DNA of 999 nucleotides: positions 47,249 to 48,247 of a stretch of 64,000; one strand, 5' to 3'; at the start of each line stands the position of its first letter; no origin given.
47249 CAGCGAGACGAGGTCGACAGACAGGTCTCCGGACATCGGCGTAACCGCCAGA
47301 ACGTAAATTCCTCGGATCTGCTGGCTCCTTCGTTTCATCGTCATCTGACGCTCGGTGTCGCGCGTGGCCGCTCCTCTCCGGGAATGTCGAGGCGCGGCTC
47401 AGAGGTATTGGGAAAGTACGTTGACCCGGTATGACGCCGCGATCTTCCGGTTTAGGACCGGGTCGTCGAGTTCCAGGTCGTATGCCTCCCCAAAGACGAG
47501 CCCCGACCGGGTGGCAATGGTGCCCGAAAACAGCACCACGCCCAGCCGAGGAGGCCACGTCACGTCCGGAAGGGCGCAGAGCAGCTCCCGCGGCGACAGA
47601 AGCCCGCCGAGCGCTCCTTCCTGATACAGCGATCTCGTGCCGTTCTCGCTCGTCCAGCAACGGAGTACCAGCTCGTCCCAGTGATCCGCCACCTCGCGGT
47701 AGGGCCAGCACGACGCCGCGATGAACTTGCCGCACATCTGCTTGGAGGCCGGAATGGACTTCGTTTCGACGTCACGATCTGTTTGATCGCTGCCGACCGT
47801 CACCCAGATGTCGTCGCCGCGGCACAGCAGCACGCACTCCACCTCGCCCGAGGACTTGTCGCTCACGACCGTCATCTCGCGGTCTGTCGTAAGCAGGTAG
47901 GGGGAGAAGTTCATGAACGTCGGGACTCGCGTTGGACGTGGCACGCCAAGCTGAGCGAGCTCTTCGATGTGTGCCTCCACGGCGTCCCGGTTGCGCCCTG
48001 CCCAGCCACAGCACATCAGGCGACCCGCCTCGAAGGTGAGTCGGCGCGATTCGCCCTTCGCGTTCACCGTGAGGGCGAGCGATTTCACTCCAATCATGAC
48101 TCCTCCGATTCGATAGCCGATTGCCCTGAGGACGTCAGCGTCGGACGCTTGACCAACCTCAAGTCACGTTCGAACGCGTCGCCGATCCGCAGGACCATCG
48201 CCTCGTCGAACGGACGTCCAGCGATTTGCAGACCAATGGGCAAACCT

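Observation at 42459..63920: Co-oriented 14-gene, 21.5-kb import and catabolism unit for an unknown amide or lactam compound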

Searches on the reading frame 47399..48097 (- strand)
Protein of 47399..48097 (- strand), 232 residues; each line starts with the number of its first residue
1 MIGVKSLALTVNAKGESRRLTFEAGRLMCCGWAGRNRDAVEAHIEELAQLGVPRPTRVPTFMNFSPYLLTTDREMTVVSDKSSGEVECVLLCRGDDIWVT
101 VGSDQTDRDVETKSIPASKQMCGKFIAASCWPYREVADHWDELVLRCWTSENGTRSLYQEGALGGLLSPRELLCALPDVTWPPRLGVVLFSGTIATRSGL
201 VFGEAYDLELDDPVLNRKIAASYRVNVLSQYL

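Call 4: search_protein_families(library=pfam, proteins=[window:47399-48097:-], max_evalue=0.01)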
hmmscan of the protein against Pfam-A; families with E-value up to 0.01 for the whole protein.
window:47399-48097:- (232 aa): 1 family
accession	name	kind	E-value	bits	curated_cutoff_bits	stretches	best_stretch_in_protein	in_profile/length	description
PF11010.13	DUF2848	-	1.1e-63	214.9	23.4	1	31-223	2-194/194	Protein of unknown function (DUF2848)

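Call 7: find_related_loci(query=window:47399-48097:-, collection=genome_contigs, flank=10000)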
Query window:47399-48097:- (232 aa) in genome_contigs; peptide patterns used: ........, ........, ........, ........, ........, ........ (x = any residue, [..] = any of these).
68 stretches matched a pattern, but none encodes a relative of the query by tblastn (E <= 1e-3).

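Call 15: find_homologous_proteins(query=window:47399-48097:-)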
Query window:47399-48097:- (232 aa): 634 proteins with E <= 0.001 among 1077 candidates; the best 120 are listed.
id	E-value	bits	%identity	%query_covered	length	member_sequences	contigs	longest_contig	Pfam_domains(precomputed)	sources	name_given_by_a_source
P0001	1.3e-154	531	100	100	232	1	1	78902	PF11010.14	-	-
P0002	7.1e-133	459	87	100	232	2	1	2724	PF11010.14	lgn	-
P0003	2.6e-126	438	80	100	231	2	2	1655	PF11010.14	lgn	-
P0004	4.0e-118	411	79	98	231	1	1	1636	PF11010.14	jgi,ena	-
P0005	1.4e-117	409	77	100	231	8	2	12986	PF11010.14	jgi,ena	jgi:hypothetical protein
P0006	2.6e-114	399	76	100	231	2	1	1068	PF11010.14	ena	-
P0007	4.4e-114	398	77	98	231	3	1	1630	PF11010.14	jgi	jgi:hypothetical protein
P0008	6.6e-109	381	73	100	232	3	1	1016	PF11010.14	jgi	jgi:hypothetical protein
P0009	4.7e-105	368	69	98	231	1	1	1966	PF11010.14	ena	-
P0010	7.9e-104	364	68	98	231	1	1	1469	PF11010.14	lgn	-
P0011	7.5e-103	361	71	98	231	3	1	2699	PF11010.14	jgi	jgi:hypothetical protein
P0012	2.4e-102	360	68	98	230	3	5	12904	PF11010.14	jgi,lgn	jgi:hypothetical protein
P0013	1.6e-101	357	66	98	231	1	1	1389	PF11010.14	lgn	-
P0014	3.4e-101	356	68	98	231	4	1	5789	PF11010.14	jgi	jgi:hypothetical protein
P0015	4.1e-101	355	68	98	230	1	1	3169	PF11010.14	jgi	jgi:hypothetical protein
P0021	9.7e-99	348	65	97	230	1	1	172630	PF11010.14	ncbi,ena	-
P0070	2.1e-85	304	63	97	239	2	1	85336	PF11010.14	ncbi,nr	ncbi:MAG TPA: DUF2848 domain-containing protein [Vicinamibacterales bacterium]|nr:DUF2848 domain-con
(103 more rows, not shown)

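Call 16: find_encoding_contigs(protein=P0021, flank=10000, max_places=2)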
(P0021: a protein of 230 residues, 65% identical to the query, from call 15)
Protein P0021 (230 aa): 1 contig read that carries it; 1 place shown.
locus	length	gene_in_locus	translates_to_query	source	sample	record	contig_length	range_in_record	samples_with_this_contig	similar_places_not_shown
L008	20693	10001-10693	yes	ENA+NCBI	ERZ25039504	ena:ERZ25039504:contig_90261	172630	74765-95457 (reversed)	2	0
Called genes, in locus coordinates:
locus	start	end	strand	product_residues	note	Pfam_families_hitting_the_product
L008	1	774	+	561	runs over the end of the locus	PF00933:Glyco_hydro_3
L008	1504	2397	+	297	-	-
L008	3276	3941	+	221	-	-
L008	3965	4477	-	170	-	-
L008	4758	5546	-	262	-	PF03466:LysR_substrate, PF12849:PBP_like_2, PF12727:PBP_like (weak), PF13531:SBP_bac_11 (weak)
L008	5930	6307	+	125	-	PF00589:Phage_integrase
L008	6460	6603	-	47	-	-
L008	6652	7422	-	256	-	PF00106:adh_short, PF08659:KR (weak), PF13561:adh_short_C2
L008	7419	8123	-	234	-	PF03737:RraA-like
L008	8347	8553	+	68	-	-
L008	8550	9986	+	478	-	PF01425:Amidase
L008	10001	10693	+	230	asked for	PF11010:DUF2848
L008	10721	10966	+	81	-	PF09723:Zn_ribbon_8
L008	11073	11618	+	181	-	-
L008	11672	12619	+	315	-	PF02633:Creatininase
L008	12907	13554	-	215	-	-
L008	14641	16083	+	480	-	PF07627:PSCyt3, PF07624:PSD2, PF07586:HXXSHH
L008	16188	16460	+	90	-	PF07586:HXXSHH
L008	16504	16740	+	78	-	-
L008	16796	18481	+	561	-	PF12796:Ank_2, PF13637:Ank_4, PF12796:Ank_2, PF12796:Ank_2, PF12796:Ank_2, PF13637:Ank_4, PF00023:Ank, PF13857:Ank_5, +8 more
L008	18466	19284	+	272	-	PF06267:DUF1028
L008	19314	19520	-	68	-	PF01979:Amidohydro_1, PF07969:Amidohydro_3 (weak)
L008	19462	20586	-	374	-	-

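Call 17: find_encoding_contigs(protein=P0070, flank=10000, max_places=2)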
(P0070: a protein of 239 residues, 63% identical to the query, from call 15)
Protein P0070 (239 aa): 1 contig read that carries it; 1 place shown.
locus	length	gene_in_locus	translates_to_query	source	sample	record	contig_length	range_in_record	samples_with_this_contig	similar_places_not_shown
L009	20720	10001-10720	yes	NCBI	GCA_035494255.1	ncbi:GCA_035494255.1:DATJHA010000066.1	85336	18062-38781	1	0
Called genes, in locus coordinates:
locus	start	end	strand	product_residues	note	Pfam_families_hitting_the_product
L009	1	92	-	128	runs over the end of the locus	PF12836:HHH_3, PF00633:HHH (faint), PF14520:HHH_5 (faint)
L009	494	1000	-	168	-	-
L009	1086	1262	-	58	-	-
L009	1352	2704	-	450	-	PF01381:HTH_3, PF12844:HTH_19 (weak), PF13560:HTH_31 (weak), PF07883:Cupin_2 (weak), PF12844:HTH_19 (weak), PF13560:HTH_31, PF01381:HTH_3, PF07883:Cupin_2, +3 more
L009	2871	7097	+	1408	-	PF05124:S_layer_C (weak), PF00246:Peptidase_M14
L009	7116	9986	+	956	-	PF13620:CarboxypepD_reg, PF13715:CarbopepD_reg_2, PF25183:OMP_b-brl_4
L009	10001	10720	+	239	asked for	PF11010:DUF2848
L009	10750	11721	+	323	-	PF02558:ApbA, PF08546:ApbA_C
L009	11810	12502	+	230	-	PF01625:PMSR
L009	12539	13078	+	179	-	-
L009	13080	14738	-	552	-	-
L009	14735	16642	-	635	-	PF13485:Peptidase_MA_2 (weak), PF07607:DUF1570 (weak), PF14559:TPR_19 (faint), PF23914:TPR_CcmH_CycH (faint)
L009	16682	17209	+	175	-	PF00578:AhpC-TSA, PF08534:Redoxin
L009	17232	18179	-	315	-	PF01073:3Beta_HSD, PF01370:Epimerase, PF02719:Polysacc_synt_2, PF04321:RmlD_sub_bind, PF05368:NmrA, PF07993:NAD_binding_4 (faint), PF13460:NAD_binding_10, PF16363:GDP_Man_Dehyd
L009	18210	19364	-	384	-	PF04909:Amidohydro_2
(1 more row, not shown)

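Call 18: find_encoding_contigs(protein=P0005, flank=10000, max_places=2)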
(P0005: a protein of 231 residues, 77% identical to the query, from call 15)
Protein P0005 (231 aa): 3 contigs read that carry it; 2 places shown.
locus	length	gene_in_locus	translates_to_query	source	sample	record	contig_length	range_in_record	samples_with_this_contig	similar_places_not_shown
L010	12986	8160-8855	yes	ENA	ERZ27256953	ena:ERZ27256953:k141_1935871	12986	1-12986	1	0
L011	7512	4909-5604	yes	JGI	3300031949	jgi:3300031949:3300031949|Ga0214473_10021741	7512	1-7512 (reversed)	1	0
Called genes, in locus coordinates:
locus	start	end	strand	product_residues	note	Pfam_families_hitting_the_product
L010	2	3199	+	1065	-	?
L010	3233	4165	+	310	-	PF01925:TauE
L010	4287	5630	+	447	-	PF07690:MFS_1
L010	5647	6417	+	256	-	PF06267:DUF1028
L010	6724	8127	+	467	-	PF01425:Amidase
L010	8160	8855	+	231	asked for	PF11010:DUF2848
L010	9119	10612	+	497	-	-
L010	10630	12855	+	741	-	PF05378:Hydant_A_N, PF01968:Hydantoinase_A, PF19278:Hydant_A_C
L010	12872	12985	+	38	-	?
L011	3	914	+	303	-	PF01925:TauE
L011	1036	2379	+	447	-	PF07690:MFS_1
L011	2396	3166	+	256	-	PF06267:DUF1028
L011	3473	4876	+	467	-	PF01425:Amidase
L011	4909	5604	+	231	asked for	PF11010:DUF2848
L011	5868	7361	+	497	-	-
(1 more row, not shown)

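Call 20: search_protein_families(library=ncbifam, proteins=[window:47399-48097:-], max_evalue=0.001)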
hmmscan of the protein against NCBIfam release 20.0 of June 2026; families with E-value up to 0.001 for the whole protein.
window:47399-48097:- (232 aa): 0 families

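Call 22: search_solved_structures(query=window:47399-48097:-, max_evalue=1, show_alignments=1)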
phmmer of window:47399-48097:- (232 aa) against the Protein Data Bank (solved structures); distinct sequences matched with E-value up to 1: 1.
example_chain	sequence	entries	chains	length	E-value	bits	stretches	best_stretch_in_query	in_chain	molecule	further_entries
1ktb_A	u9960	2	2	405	0.13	15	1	3-53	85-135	alpha-N-acetylgalactosaminidase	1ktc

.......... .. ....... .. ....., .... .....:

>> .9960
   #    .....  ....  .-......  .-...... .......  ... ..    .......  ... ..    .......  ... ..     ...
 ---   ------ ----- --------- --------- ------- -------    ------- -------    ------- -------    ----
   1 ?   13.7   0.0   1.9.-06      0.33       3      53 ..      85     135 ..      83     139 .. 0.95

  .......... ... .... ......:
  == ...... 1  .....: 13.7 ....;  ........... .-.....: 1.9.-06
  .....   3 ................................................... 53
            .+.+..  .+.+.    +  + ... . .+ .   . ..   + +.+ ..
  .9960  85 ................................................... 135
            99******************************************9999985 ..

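Call 26: find_related_loci(query=A1, collection=genome_contigs, flank=10000)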
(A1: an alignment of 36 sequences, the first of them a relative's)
Query A1 (232 aa) in genome_contigs; peptide patterns used: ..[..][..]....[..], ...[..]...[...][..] (x = any residue, [..] = any of these).
598 stretches matched a pattern; 570 encode a relative of the query (tblastn E <= 1e-3); the best 80 are kept; 80 distinct loci.
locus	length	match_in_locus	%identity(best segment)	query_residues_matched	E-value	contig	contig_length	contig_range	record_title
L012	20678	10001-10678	65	7-232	3e-102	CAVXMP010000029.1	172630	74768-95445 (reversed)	MAG: uncultured Acidobacteriota bacterium isolate MFD02840.bin.2.52 genome assembly, contig: contig_90261, whole genome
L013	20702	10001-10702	60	1-232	4e-96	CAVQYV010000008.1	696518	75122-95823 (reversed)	MAG: uncultured candidate division NC10 bacterium isolate MFD00032.bin.1.264 genome assembly, contig: contig_72983, whol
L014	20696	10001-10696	56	1-232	3e-90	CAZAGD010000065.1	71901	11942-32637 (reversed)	MAG TPA_asm: uncultured Syntrophaceae bacterium isolate SRP231805_co4_146 genome assembly, contig: k141_424496, whole ge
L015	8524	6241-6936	56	1-232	6e-90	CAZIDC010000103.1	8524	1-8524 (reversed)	MAG TPA_asm: uncultured Syntrophaceae bacterium isolate SRP080215_co1_117 genome assembly, contig: NODE_11091_length_852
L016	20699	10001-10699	59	1-232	5e-88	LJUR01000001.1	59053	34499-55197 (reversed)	MAG: Deltaproteobacteria bacterium SM23_61 WORSMTZ_1076, whole genome shotgun sequence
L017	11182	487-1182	55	1-232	7e-88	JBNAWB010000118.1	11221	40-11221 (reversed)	MAG: Thermodesulfobacteriota bacterium isolate Kamch4342-D-MF-053 bin28.fa-118, whole genome shotgun sequence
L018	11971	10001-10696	58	1-232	1e-87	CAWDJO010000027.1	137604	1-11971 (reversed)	MAG: uncultured delta proteobacterium isolate MFD00709.bin.2.147 genome assembly, contig: contig_45903, whole genome sho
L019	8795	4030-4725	56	1-232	4e-87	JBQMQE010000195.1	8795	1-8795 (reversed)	MAG: Burkholderiales bacterium isolate SAF384-004 bin5.fa-195, whole genome shotgun sequence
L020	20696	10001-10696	56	1-232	2e-86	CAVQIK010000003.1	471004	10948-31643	MAG: uncultured delta proteobacterium isolate MFD10007.bin.3.145 genome assembly, contig: contig_12649, whole genome sho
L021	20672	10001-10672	58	9-232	5e-85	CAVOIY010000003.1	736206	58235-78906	MAG: uncultured Acidobacteriota bacterium isolate MFD10113.bin.2.70 genome assembly, contig: contig_25060, whole genome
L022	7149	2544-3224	52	6-232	2e-77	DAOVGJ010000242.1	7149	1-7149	MAG TPA_asm: Pseudomonadota bacterium isolate CSMAG_1132 CSMAG_1132_k141_2923071_length_7149_cov_7.9395, whole genome sh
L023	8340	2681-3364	51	5-232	5e-76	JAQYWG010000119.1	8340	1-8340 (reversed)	MAG: Thermodesulfobacteriota bacterium isolate Hel238_bin70strict NODE_119_length_8340_cov_6.557788, whole genome shotgu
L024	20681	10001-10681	52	6-232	1e-74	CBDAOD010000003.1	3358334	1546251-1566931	MAG: Vicinamibacterales bacterium isolate 1282e159-6dd2-4713-bfde-212400ec611b genome assembly, contig: contig_3, whole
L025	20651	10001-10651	55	15-232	3e-74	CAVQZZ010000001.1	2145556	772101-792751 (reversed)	MAG: uncultured Acidobacteriota bacterium isolate MFD00031.bin.2.164 genome assembly, contig: contig_12689, whole genome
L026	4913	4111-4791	52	6-232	1e-73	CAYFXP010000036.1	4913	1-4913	MAG TPA_asm: uncultured Syntrophobacterales bacterium isolate ERP108616_co1_46 genome assembly, contig: k119_2131114, wh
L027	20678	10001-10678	48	7-232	4e-71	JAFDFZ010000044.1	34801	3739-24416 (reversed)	MAG: Deltaproteobacteria bacterium isolate Meg22_1012_Bin_121 Meg22_1012_Bin_121_scaffold_2483, whole genome shotgun seq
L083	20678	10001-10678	42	4-228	2e-55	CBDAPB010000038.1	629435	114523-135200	MAG: Terriglobia bacterium isolate 31a228a7-81be-4cc5-a9ae-24dcd83c458e genome assembly, contig: contig_38, whole genome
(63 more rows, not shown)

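Call 34: predict_structure(alignment_id=A1)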
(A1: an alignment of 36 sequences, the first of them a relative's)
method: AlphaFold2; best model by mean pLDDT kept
length: 232 residues; sequences in the alignment: 36
mean_pLDDT: 91.6   pTM: 0.90
mean pLDDT of the five models: 91.6, 91.6, 91.4, 91.4, 89.9
residues with pLDDT >= 90: 163; 70-90: 64; 50-70: 4; < 50: 1
segments of 3 or more residues with pLDDT < 50: none
pLDDT, mean of each block of 10 residues (from residue 1): 84 94 96 91 88 87 94 91 94 97 92 85 95 97 96 92 94 90 92 80 94 97 90 61
secondary structure, 60 per line:
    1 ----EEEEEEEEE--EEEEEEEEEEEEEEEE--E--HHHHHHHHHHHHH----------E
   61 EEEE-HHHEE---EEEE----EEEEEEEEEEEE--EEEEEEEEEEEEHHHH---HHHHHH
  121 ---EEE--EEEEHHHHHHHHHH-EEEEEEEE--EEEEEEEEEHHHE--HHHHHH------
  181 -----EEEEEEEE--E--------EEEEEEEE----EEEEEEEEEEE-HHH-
elements in order: E5-13 E16-31 H37-49 E60-64 E74-77 E82-93 E96-107 H108-111 H115-120 E124-126 E129-132 H133-142 E144-151 E154-162 H169-174 E186-193 E205-212 E217-227

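Call 37: fold_search(model_id=the predicted structure, library=pdb)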
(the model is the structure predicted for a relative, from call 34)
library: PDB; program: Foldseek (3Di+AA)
matches with E <= 10: 1062; with E <= 0.001: 16
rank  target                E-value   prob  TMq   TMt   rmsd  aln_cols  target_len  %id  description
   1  4dbh_A                3.7e-09  1.00  0.61  0.54   5.5       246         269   14  Crystal structure of Cg1458 with inhibitor (released 2012-11-28)
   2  4dbf_A                5.8e-09  1.00  0.61  0.55   4.8       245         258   15  Crystal structures of Cg1458 (released 2012-11-28)
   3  4dbf_B                1.7e-08  1.00  0.61  0.55   5.3       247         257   13  Crystal structures of Cg1458 (released 2012-11-28)
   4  2q1a                  1.0e-07  1.00  0.61  0.50   5.5       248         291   14  2-keto-3-deoxy-D-arabinonate dehydratase complexed with magnesium and 2-oxobutyrate (released 2008-04-08)
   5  2q19                  3.0e-07  1.00  0.58  0.49   6.1       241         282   15  2-keto-3-deoxy-D-arabinonate dehydratase apo form (released 2008-04-08)
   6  2q18                  3.3e-07  1.00  0.59  0.50   5.8       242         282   13  2-keto-3-deoxy-D-arabinonate dehydratase (released 2008-04-08)
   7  1wzo_B                4.6e-07  1.00  0.60  0.59   6.5       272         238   18  Crystal Structure of the HpcE from Thermus Thermophilus HB8 (released 2006-02-21)
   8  1wzo_C                9.0e-07  1.00  0.60  0.59   6.4       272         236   19  Crystal Structure of the HpcE from Thermus Thermophilus HB8 (released 2006-02-21)
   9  9kkt_B                1.1e-06  1.00  0.49  0.33   6.7       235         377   15  Structure-guided interface engineering for modifying substrate binding and catalytic activity of 2-keto-3-deoxy-D-xylo (released 2025-11-19)
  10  6j57_A                1.4e-06  1.00  0.54  0.46   6.7       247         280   17  Crystal structure of fumarylpyruvate hydrolase from Corynebacterium glutamicum (released 2019-12-18)
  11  1i7o_A                1.5e-06  1.00  0.60  0.35   7.7       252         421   17  CRYSTAL STRUCTURE OF HPCE (released 2001-03-28)
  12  2q1d                  1.9e-06  1.00  0.55  0.47   6.1       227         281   14  2-keto-3-deoxy-D-arabinonate dehydratase complexed with magnesium and 2,5-dioxopentanoate (released 2008-04-08)
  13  9kkv_B                1.9e-06  1.00  0.49  0.34   6.5       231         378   17  Structure-guided interface engineering for modifying substrate binding and catalytic activity of 2-keto-3-deoxy-D-xylo (released 2025-11-19)
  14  9kkv_A                2.0e-06  1.00  0.49  0.32   6.5       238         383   16  Structure-guided interface engineering for modifying substrate binding and catalytic activity of 2-keto-3-deoxy-D-xylo (released 2025-11-19)
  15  5d2i_B                6.6e-06  1.00  0.53  0.48   4.9       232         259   15  4-oxalocrotonate decarboxylase from Pseudomonas putida G7 - complexed with calcium and acetate (released 2016-05-04)
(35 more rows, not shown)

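Call 45: search_protein_families(library=pfam, proteins=[L010:9119-10612:+, L010:5647-6417:+, L008:8347-8553:+, L008:10721-10966:+, L008:11073-11618:+], max_evalue=0.1)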
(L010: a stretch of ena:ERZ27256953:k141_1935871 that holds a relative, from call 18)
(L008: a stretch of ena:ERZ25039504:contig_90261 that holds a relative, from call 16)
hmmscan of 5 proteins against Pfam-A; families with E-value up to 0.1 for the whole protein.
L010:9119-10612:+ (497 aa): 0 families

L010:5647-6417:+ (256 aa): 1 family
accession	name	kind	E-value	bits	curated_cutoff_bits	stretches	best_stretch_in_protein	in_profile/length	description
PF06267.17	DUF1028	-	3.7e-67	226.3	26.2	1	38-239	1-193/193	Family of unknown function (DUF1028)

L008:8347-8553:+ (68 aa): 0 families

L008:10721-10966:+ (81 aa): 12 families
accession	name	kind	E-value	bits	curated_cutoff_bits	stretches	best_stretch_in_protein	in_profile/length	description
PF09723.15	Zn_ribbon_8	-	1.7e-14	54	34.4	1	1-39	1-41/41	Zinc ribbon domain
PF08772.16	Zn_ribbon_NOB1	-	0.00012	22.6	24.9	1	4-56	7-53/72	Nin one binding (NOB1) Zn-ribbon like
PF19134.6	DUF5817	-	0.001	19.4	31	1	8-56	6-53/57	Domain of unknown function (DUF5817)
PF01155.25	HypA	-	0.0022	18.5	28.9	1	5-36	70-98/112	Hydrogenase/urease nickel incorporation, metallochaperone, hypA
PF23451.1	Zn_ribbon_PaaD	-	0.0042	17.1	27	0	22-43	12-32/53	PaaD zinc beta ribbon domain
PF14311.12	DUF4379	-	0.0086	16.7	24.5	1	6-31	28-54/56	Probable Treble clef zinc finger domain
PF18073.7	Zn_ribbon_LapB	-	0.012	15.7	25.7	1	6-31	1-21/28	Rubredoxin metal binding domain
PF18912.6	DZR_2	-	0.018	15.3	27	1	8-33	24-45/56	Double zinc ribbon domain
PF06676.16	DUF1178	-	0.033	15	31.6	1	13-66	22-74/147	Protein of unknown function (DUF1178)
PF12172.15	zf-ChsH2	-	0.041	14.1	23.2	0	24-36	25-37/37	ChsH2, rubredoxin-like zinc ribbon domain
PF07191.17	Zn_ribbon_6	-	0.055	13.9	25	1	5-37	16-41/67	Double zinc ribbon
PF17283.8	Zn_ribbon_SprT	-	0.097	13.2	28.1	0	4-15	3-14/38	SprT-like zinc ribbon domain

L008:11073-11618:+ (181 aa): 0 families

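Call 57: search_protein_families(library=pfam, proteins=[L027:12719-13783:-, L027:14008-14736:-, L027:7415-9187:+, L027:6355-7293:+, L027:5810-6358:+, L027:19780-20628:+, L083:15238-16467:+, L083:13826-14995:-, L083:11988-13649:-, L083:10828-11991:-], max_evalue=0.001)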
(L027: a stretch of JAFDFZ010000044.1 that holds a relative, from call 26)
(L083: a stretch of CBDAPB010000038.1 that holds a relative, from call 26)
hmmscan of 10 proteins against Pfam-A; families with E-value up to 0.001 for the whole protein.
L027:12719-13783:- (354 aa): 1 family
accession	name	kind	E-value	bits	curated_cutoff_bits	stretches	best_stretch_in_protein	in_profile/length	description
PF03480.18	DctP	-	3.1e-28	99.4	23.4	1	48-281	14-248/286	Bacterial extracellular solute-binding protein, family 7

L027:14008-14736:- (242 aa): 2 families
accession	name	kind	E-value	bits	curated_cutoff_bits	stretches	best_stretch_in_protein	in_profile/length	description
PF17645.6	Amdase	-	3.8e-21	76.2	25.9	1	29-238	16-228/228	Arylmalonate decarboxylase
PF01177.27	Asp_Glu_race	-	1e-11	45.5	31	1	7-218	2-209/211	Asp/Glu/Hydantoin racemase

L027:7415-9187:+ (590 aa): 10 families
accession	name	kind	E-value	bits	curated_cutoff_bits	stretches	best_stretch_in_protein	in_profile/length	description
PF01071.24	GARS_A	-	7e-79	264.6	27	1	101-293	1-194/194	Phosphoribosylglycinamide synthetase, ATP-grasp (A) domain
PF00731.26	AIRC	-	6.8e-62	207.8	30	1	430-577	2-147/148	AIR carboxylase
PF02844.21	GARS_N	-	2e-42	144.4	29.5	1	1-100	1-100/100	Phosphoribosylglycinamide synthetase, N domain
PF02843.22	GARS_C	-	2.7e-34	117.8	34.8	1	328-419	1-92/92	Phosphoribosylglycinamide synthetase, C domain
PF02786.22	CPSase_L_D2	-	1.8e-06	28.1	19.8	1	103-190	2-91/211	Carbamoyl-phosphate synthase L chain, ATP binding domain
PF02222.28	ATP-grasp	-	6.1e-06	26.5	27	1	109-187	2-75/179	ATP-grasp domain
PF08442.15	ATP-grasp_2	-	1.2e-05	25.5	29.5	1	106-185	7-98/202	ATP-grasp domain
PF13549.11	ATP-grasp_5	-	3.9e-05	23.6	27.6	1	104-145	13-54/221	ATP-grasp domain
PF08443.16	RimK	-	0.00048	20.2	21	0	104-175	5-81/188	RimK-like ATP-grasp domain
PF13685.12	Fe-ADH_2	-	0.00071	20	28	0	421-516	14-109/149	Iron-containing alcohol dehydrogenase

L027:6355-7293:+ (312 aa): 7 families
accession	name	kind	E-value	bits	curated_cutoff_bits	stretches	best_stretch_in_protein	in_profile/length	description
PF07478.18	Dala_Dala_lig_C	-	5.5e-57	193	24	1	105-304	1-204/204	D-ala D-ala ligase C-terminus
PF01820.27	Dala_Dala_lig_N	-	3.6e-23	82.8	34.6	2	52-88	85-121/121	D-ala D-ala ligase N-terminus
PF02655.19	ATP-grasp_3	-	1.6e-07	32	23.2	1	110-274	15-155/160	ATP-grasp domain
PF02222.28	ATP-grasp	-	2.3e-07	31.1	27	1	105-190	2-87/179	ATP-grasp domain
PF01071.24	GARS_A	-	1.4e-06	28.8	27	1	99-194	3-104/194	Phosphoribosylglycinamide synthetase, ATP-grasp (A) domain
PF08443.16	RimK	-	0.00033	20.8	21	0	96-279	1-170/188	RimK-like ATP-grasp domain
PF13535.11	ATP-grasp_4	-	0.00038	20.6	27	0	135-188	2-69/160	ATP-grasp domain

L027:5810-6358:+ (182 aa): 1 family
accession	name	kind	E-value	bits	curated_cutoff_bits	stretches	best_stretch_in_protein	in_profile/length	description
PF09350.15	DJC28_CD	-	1.1e-26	93.1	27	1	50-117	1-70/70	DnaJ homologue, subfamily C, member 28, conserved domain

L027:19780-20628:+ (282 aa): 2 families
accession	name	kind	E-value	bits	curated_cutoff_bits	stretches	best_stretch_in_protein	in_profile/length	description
PF03767.20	Acid_phosphat_B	-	7.2e-46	157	27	1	46-252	40-230/230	HAD superfamily, subfamily IIIB (Acid phosphatase)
PF13344.12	Hydrolase_6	-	5.8e-08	33.1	27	1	130-212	13-92/101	Haloacid dehalogenase-like hydrolase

L083:15238-16467:+ (409 aa): 3 families
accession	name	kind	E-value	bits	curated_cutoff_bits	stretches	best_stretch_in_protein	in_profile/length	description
PF01546.33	Peptidase_M20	-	7e-30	104.9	24.6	1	77-403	3-205/206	Peptidase family M20/M25/M40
PF04389.22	Peptidase_M28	-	1.6e-06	28.4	21.3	1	60-140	1-78/193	Peptidase family M28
PF07687.19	M20_dimer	-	0.00018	21.9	21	1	209-308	4-103/107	Peptidase dimerisation domain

L083:13826-14995:- (389 aa): 3 families
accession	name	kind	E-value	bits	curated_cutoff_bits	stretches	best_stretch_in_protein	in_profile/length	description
PF14294.11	DUF4372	-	1.6e-31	108.8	25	1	4-76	2-74/74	Domain of unknown function (DUF4372)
PF01609.27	DDE_Tnp_1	-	2.7e-29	102.8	23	1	123-333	5-200/200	Transposase DDE domain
PF13701.12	DDE_Tnp_1_4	-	4.8e-06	25.5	34.7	1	209-339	238-375/435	Transposase DDE domain group 1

L083:11988-13649:- (553 aa): 3 families
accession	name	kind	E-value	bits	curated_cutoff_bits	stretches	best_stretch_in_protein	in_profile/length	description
PF02776.23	TPP_enzyme_N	-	8.6e-33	113.1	26.8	1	6-125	2-119/119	Thiamine pyrophosphate enzyme, N-terminal TPP binding domain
PF02775.26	TPP_enzyme_C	-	7.1e-32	110.7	21.9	1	388-527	6-149/151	Thiamine pyrophosphate enzyme, C-terminal TPP binding domain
PF00205.28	TPP_enzyme_M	-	1.6e-26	93.1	30.4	1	194-325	2-137/137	Thiamine pyrophosphate enzyme, central domain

L083:10828-11991:- (387 aa): 9 families
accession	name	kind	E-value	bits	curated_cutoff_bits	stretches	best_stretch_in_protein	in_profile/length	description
PF01266.30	DAO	-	1e-73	249.3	27.9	1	9-355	2-352/353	FAD dependent oxidoreductase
PF13450.12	NAD_binding_8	-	3.1e-08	34.2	21.9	1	11-57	1-46/68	NAD(P)-binding Rossmann-like domain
PF00890.30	FAD_binding_2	-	1.6e-07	31.3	20.4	1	9-54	2-45/414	FAD binding domain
PF13738.12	Pyr_redox_3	-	4.1e-06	26.7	30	1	10-42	1-33/305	Pyridine nucleotide-disulphide oxidoreductase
PF00070.33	Pyr_redox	-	1.8e-05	25.6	22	0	9-43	2-35/82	Pyridine nucleotide-disulphide oxidoreductase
PF03486.20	HI0933_like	-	0.00017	21.5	50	0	8-60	2-51/244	HI0933-like protein Rossmann domain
PF07992.20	Pyr_redox_2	-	0.00026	21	26.1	0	7-51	143-186/291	Pyridine nucleotide-disulphide oxidoreductase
PF01134.28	GIDA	-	0.00039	20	22.1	0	9-44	2-37/391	Glucose inhibited division protein A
PF01946.23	Thi4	-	0.00046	19.9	26.2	1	6-46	17-57/235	Thi4 family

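Call 83: search_solved_structures(query=L010:9119-10612:+, max_evalue=1)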
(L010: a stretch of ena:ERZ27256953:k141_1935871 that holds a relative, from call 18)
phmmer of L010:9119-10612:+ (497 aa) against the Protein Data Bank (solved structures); distinct sequences matched with E-value up to 1: 0.
